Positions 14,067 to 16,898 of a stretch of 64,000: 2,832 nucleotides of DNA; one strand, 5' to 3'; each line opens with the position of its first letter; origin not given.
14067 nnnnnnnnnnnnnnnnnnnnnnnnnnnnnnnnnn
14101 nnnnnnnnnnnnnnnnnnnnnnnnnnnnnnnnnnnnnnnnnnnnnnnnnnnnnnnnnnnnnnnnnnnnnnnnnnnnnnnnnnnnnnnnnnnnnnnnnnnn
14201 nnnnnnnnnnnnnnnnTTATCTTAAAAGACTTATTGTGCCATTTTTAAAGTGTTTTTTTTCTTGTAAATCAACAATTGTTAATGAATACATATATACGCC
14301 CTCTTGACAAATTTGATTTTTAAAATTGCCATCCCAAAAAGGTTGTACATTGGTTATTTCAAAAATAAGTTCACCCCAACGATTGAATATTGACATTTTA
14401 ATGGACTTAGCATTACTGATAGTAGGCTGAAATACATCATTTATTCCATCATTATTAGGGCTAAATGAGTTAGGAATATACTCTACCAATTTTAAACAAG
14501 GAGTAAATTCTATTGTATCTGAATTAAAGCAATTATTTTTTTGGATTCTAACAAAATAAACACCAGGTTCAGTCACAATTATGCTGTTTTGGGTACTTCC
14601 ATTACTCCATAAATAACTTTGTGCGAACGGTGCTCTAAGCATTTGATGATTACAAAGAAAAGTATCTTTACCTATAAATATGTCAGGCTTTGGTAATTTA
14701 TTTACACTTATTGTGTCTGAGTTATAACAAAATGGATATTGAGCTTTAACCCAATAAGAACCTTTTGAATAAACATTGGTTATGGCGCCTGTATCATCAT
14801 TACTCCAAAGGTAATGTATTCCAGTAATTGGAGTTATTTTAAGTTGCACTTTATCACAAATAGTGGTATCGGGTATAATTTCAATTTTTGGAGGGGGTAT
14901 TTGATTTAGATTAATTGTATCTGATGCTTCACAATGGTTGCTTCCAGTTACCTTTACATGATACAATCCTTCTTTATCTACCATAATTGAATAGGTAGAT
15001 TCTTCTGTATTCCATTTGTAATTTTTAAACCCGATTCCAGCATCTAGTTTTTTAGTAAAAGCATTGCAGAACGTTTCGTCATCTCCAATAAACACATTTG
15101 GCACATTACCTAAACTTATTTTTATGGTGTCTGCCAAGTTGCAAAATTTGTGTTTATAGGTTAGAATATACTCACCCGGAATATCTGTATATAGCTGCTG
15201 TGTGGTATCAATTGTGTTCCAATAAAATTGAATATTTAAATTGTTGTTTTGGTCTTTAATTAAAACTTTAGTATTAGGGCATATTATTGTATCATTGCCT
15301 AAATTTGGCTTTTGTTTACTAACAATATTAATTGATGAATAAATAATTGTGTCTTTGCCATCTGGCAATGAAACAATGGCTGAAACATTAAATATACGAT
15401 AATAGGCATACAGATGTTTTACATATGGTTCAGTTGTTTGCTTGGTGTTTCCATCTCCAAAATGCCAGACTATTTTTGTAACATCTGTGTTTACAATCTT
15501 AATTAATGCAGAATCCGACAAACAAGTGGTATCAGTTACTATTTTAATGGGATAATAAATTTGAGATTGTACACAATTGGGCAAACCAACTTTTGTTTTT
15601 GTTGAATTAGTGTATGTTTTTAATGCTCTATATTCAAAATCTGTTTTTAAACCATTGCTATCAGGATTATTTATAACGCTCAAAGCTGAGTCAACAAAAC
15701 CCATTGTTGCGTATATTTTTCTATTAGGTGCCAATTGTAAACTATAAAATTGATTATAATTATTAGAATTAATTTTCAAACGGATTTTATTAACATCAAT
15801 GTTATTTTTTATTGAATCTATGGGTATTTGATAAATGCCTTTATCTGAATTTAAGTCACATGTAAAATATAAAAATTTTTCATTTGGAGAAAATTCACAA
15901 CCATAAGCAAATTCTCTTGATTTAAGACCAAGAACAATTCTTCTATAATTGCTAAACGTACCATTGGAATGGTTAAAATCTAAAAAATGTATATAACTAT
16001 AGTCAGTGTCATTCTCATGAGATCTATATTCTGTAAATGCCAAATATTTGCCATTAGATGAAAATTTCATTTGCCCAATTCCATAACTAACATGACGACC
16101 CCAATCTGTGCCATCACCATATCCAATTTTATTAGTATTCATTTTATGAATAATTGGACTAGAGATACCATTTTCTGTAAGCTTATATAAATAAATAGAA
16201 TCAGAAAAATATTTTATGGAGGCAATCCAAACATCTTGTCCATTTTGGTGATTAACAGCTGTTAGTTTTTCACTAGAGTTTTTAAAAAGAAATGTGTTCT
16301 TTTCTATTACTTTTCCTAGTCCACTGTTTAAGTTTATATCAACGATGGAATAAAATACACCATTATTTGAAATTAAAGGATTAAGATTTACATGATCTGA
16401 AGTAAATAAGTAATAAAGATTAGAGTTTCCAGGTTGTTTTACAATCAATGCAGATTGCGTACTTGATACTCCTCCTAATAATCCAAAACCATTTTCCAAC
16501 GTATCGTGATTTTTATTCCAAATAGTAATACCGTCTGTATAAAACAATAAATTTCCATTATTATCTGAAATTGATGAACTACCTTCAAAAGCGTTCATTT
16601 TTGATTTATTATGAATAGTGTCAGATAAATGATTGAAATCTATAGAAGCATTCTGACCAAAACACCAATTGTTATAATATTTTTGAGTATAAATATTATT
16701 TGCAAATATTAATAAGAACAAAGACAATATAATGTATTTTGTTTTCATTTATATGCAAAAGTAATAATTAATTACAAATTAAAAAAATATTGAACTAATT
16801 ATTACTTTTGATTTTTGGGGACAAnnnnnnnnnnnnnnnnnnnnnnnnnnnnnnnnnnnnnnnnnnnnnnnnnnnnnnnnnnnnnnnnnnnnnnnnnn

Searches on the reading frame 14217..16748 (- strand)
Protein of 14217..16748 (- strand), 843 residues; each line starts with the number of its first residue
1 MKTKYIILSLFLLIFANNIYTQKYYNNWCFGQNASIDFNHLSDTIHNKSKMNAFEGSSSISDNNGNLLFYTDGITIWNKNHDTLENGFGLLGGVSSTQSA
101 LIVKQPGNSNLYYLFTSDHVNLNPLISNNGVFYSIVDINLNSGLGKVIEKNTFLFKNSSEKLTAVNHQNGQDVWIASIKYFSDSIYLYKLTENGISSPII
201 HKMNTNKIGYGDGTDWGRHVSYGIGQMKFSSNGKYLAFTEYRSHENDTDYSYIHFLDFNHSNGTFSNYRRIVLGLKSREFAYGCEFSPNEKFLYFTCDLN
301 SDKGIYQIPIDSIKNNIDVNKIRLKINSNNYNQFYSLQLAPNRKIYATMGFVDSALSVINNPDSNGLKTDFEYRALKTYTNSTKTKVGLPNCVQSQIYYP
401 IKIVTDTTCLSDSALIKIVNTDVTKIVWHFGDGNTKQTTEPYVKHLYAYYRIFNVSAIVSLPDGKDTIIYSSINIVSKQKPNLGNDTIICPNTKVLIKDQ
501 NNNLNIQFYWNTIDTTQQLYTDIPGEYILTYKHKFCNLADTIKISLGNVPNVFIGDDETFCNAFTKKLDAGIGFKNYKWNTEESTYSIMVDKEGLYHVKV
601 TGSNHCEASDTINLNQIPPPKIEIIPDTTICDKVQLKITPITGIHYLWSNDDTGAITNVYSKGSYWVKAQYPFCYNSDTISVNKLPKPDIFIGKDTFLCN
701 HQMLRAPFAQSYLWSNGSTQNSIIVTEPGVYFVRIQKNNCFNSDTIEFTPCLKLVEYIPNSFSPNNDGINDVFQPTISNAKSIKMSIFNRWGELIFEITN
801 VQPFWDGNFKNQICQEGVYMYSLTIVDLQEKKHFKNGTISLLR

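Call 77: search_protein_families(library=pfam, proteins=[window:14217-16748:-], max_evalue=0.0001)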
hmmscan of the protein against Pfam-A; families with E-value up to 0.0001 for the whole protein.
window:14217-16748:- (843 aa): 2 families
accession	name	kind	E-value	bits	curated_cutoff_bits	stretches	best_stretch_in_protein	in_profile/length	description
PF13585.12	CHU_C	-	2.2e-17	63.4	27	1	758-839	3-84/86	CHU_C Type IX secretion signal domain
PF00801.26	PKD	-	1.9e-06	28.2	23.5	0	421-466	27-72/80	PKD domain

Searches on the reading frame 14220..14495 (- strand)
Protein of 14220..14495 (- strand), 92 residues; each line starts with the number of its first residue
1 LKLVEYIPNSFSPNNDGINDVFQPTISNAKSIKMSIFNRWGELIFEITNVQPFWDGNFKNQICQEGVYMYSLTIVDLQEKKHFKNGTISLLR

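Call 101: find_homologous_proteins(query=A9, max_evalue=0.001)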
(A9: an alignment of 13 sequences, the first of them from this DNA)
Query A9 (13 sequences) (92 aa, profile of the alignment): 3421 proteins with E <= 0.001 among 3950 candidates; the best 120 are listed.
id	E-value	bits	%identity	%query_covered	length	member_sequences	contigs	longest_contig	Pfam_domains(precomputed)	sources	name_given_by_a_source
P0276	9.8e-27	110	40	93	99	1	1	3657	PF13585.13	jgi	jgi:gliding motility-associated-like protein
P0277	4.3e-26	108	34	70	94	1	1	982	PF13585.13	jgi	jgi:gliding motility-associated-like protein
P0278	9.7e-25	104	49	95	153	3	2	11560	PF13585.13,PF18911.7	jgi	-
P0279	1.3e-24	104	48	97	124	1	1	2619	PF13585.13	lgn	-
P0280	1.3e-24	104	25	93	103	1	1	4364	PF13585.13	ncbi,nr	ncbi:gliding motility-associated C-terminal domain-containing protein, partial [Crocinitomicaceae ba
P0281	1.4e-24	103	29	93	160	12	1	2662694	PF13585.13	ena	-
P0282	1.9e-24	103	41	95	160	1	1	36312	PF13585.13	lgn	-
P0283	2.5e-24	103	44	93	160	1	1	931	PF00801.27,PF13585.13,PF18911.7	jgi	jgi:gliding motility-associated-like protein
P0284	2.8e-24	102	28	93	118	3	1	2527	PF13585.13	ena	-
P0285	3.9e-24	102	42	93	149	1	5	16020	PF13585.13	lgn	-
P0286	6.1e-24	101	40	93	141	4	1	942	PF13585.13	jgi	-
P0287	6.4e-24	101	40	93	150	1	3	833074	PF13585.13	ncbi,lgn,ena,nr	ncbi:MAG: gliding motility-associated C-terminal domain-containing protein [Bacteroidetes bacterium]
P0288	7.0e-24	101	28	93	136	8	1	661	PF13585.13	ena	-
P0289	8.8e-24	101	41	93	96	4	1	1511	PF13585.13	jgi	jgi:gliding motility-associated-like protein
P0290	9.4e-24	101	42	93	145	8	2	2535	PF13585.13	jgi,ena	-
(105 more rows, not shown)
